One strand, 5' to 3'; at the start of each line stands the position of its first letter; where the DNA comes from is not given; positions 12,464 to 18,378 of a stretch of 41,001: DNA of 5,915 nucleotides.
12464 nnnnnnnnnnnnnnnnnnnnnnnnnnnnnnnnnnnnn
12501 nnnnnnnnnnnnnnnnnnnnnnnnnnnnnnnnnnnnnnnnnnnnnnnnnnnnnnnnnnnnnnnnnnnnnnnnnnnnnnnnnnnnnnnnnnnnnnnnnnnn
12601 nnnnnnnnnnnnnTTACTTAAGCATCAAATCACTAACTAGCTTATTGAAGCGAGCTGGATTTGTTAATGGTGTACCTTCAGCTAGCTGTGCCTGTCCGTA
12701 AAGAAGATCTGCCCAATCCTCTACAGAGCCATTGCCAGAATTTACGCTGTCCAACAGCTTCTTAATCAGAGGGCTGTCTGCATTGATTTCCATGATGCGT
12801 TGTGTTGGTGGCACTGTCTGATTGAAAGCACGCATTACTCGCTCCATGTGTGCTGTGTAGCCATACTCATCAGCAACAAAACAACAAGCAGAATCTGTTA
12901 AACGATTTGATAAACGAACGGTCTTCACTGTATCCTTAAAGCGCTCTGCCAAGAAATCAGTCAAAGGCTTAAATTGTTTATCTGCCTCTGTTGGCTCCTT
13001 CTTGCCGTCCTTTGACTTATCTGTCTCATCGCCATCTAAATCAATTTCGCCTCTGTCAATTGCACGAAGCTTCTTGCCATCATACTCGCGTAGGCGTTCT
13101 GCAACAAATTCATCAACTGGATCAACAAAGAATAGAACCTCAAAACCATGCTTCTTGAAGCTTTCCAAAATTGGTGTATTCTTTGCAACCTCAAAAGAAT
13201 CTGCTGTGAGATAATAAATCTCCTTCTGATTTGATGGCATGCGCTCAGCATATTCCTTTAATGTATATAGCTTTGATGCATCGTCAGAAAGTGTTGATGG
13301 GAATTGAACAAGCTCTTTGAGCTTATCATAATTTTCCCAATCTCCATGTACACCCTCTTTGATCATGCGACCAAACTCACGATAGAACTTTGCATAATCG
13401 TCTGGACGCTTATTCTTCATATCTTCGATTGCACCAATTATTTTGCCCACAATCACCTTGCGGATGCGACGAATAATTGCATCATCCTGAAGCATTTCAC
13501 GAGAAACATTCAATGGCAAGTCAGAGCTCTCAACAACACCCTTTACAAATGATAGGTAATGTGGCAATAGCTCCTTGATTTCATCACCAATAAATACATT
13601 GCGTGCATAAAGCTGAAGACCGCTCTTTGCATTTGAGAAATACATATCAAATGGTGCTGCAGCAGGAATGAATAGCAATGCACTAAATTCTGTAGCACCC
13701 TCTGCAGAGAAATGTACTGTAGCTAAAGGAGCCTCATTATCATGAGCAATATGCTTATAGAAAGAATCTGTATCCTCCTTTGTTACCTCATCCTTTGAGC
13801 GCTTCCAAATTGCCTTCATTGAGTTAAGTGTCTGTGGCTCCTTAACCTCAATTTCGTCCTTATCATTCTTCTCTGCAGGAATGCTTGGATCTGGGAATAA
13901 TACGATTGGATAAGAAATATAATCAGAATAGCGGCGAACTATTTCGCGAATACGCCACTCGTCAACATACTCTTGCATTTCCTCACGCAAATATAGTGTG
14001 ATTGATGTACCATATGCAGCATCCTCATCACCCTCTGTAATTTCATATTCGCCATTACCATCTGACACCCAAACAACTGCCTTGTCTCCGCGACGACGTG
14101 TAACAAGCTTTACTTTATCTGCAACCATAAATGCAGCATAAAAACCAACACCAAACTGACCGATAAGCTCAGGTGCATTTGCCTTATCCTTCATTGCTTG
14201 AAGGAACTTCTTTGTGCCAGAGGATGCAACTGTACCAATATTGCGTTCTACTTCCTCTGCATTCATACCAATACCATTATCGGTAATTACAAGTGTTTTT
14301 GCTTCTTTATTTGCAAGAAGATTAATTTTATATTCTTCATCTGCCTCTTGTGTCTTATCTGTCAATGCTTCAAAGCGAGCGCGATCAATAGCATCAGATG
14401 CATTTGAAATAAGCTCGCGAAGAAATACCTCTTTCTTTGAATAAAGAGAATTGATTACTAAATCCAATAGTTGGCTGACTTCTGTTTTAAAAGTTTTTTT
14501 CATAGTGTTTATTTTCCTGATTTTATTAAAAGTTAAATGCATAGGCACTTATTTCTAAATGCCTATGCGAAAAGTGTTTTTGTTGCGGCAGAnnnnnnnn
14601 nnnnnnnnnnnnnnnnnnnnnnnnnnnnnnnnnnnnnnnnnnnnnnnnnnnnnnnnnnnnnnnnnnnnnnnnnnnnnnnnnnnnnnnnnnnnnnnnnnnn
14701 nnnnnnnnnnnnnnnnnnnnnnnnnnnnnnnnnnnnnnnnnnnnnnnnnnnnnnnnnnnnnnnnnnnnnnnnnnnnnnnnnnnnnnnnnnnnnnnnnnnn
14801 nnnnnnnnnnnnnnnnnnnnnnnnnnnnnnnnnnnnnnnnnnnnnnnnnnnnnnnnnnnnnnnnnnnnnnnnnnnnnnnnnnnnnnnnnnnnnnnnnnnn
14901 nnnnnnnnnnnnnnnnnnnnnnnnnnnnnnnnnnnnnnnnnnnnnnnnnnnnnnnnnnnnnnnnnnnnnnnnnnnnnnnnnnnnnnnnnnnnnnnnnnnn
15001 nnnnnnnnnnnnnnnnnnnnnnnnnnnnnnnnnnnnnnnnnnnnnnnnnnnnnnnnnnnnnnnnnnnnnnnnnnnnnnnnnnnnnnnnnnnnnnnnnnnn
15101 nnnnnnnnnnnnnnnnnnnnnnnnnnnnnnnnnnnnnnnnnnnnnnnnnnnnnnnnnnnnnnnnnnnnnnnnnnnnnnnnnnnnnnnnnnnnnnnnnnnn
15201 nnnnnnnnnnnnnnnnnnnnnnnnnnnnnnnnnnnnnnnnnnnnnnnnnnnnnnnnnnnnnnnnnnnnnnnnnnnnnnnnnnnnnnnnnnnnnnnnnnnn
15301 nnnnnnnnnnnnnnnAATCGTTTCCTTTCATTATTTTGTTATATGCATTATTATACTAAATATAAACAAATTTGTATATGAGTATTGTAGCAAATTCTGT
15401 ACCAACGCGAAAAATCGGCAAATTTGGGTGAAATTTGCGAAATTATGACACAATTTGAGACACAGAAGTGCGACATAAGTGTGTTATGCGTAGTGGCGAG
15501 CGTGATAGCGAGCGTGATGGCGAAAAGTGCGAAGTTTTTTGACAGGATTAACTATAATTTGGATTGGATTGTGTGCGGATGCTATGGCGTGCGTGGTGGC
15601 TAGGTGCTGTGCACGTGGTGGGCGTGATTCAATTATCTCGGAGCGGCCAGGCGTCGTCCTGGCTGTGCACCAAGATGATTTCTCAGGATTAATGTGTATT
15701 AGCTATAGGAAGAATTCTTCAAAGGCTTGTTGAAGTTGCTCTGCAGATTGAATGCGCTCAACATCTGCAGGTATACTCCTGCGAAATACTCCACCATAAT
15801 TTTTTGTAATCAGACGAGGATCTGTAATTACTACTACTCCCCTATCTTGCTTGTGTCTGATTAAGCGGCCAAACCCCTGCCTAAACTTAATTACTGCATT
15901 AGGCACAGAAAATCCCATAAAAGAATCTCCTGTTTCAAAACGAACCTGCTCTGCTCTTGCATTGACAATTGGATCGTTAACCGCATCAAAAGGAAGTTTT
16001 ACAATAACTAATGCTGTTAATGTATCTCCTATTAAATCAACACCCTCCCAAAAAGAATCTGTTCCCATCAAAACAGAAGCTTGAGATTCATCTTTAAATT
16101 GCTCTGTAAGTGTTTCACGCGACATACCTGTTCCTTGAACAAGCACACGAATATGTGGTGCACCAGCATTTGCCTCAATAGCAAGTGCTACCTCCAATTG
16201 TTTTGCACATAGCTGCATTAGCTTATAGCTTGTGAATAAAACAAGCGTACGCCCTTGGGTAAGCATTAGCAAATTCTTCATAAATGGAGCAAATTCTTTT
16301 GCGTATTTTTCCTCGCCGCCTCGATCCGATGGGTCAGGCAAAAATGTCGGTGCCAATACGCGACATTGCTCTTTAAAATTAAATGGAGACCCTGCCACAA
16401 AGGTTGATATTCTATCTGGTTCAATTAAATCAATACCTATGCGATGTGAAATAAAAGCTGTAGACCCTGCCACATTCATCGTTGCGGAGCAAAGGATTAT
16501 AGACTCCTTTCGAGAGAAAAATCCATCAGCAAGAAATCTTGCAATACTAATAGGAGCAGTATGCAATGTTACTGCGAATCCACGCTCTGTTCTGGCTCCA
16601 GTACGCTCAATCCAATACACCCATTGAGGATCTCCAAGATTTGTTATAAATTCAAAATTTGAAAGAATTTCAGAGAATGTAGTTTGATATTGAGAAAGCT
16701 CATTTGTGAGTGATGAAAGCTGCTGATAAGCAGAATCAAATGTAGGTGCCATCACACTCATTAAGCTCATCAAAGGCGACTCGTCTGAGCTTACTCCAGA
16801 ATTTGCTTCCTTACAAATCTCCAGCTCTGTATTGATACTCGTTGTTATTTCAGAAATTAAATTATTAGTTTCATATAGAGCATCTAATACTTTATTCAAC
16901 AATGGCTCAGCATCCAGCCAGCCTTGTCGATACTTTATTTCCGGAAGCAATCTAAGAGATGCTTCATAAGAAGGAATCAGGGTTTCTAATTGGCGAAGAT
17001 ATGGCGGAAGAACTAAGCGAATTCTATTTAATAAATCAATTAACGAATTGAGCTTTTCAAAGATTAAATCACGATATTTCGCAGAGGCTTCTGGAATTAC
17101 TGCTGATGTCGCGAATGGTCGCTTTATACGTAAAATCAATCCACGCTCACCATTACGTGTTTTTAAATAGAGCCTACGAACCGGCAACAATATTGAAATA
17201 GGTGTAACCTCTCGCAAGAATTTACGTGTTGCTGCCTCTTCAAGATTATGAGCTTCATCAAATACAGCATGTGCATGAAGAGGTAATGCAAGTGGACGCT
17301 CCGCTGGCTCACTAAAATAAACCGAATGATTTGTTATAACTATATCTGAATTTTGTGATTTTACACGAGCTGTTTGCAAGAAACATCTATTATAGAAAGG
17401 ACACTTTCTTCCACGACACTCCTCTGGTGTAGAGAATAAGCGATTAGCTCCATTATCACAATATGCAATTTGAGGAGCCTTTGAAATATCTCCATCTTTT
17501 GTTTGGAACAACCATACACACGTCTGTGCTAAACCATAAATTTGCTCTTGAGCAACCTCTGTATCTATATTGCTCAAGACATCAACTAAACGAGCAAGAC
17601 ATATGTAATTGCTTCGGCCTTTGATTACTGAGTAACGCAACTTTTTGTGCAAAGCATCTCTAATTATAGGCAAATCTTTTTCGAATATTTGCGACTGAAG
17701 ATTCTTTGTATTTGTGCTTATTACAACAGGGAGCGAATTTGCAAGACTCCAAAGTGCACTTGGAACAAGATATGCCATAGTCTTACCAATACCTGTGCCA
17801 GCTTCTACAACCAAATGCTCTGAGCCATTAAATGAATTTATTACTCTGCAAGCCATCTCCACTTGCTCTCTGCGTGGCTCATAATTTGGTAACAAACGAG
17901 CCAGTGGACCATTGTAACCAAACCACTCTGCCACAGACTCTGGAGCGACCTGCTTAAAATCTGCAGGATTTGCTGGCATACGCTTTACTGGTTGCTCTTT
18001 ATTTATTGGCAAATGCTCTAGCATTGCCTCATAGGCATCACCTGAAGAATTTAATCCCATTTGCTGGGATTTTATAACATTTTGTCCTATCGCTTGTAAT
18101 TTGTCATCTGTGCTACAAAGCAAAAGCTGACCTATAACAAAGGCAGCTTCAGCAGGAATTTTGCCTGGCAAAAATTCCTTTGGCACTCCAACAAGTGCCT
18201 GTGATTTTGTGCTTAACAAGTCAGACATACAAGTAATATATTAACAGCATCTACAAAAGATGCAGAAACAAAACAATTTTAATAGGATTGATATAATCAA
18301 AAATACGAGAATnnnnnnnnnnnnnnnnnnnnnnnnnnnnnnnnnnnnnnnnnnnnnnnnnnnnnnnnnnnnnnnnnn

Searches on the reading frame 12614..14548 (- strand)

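Call 70: search_protein_families(library=pfam, proteins=[window:12614-14548:-], max_evalue=0.001)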
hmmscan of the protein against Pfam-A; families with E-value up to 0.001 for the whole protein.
window:12614-14548:- (644 aa): 4 families
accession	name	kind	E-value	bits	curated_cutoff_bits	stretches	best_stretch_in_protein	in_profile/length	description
PF00183.23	HSP90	-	9.2e-137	457.5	24.4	2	227-642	68-486/518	Hsp90 protein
PF13589.12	HATPase_c_3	-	6.2e-10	39.7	25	1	40-157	4-99/137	Histidine kinase-, DNA gyrase B-, and HSP90-like ATPase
PF25794.1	SACS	-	1e-07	32.5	32.8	1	35-247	14-209/247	Sacsin domain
PF02518.31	HATPase_c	-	9.5e-06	26.5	26.4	1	40-189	3-109/111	Histidine kinase-, DNA gyrase B-, and HSP90-like ATPase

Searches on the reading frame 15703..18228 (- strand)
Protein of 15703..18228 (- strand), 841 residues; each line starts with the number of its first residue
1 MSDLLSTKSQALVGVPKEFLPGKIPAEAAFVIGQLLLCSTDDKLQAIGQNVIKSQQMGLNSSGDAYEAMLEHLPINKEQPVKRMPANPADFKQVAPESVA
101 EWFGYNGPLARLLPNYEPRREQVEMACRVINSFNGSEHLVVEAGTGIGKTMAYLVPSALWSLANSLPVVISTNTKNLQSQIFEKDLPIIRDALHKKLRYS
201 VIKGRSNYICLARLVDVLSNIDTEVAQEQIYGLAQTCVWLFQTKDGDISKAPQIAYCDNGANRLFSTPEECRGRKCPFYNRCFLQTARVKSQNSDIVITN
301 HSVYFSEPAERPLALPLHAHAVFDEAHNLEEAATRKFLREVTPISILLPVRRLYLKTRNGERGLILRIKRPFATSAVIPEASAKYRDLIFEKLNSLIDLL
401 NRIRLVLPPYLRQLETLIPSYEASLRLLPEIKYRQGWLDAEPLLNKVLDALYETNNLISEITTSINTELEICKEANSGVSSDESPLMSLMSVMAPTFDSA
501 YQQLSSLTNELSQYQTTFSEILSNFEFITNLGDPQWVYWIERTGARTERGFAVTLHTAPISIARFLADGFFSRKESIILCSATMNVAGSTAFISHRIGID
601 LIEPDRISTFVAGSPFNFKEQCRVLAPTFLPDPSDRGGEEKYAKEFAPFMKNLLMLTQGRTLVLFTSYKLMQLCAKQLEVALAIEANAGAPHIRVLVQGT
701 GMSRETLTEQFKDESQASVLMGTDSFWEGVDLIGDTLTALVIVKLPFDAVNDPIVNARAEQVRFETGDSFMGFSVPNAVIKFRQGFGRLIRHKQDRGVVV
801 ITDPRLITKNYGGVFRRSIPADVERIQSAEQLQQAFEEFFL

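Call 70: search_protein_families(library=pfam, proteins=[window:15703-18228:-], max_evalue=0.001)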
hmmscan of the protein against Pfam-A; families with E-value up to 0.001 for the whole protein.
window:15703-18228:- (841 aa): 3 families
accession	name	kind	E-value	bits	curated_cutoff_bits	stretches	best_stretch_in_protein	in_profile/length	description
PF13307.12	Helicase_C_2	-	2.3e-43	148.6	25.3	1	651-820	2-168/170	Helicase C-terminal domain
PF00270.35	DEAD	-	3.5e-09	37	26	1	128-206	6-84/167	DEAD/DEAH box helicase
PF04851.21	ResIII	-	4.5e-06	27.1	22.5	1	116-184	2-72/164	Type III restriction enzyme, res subunit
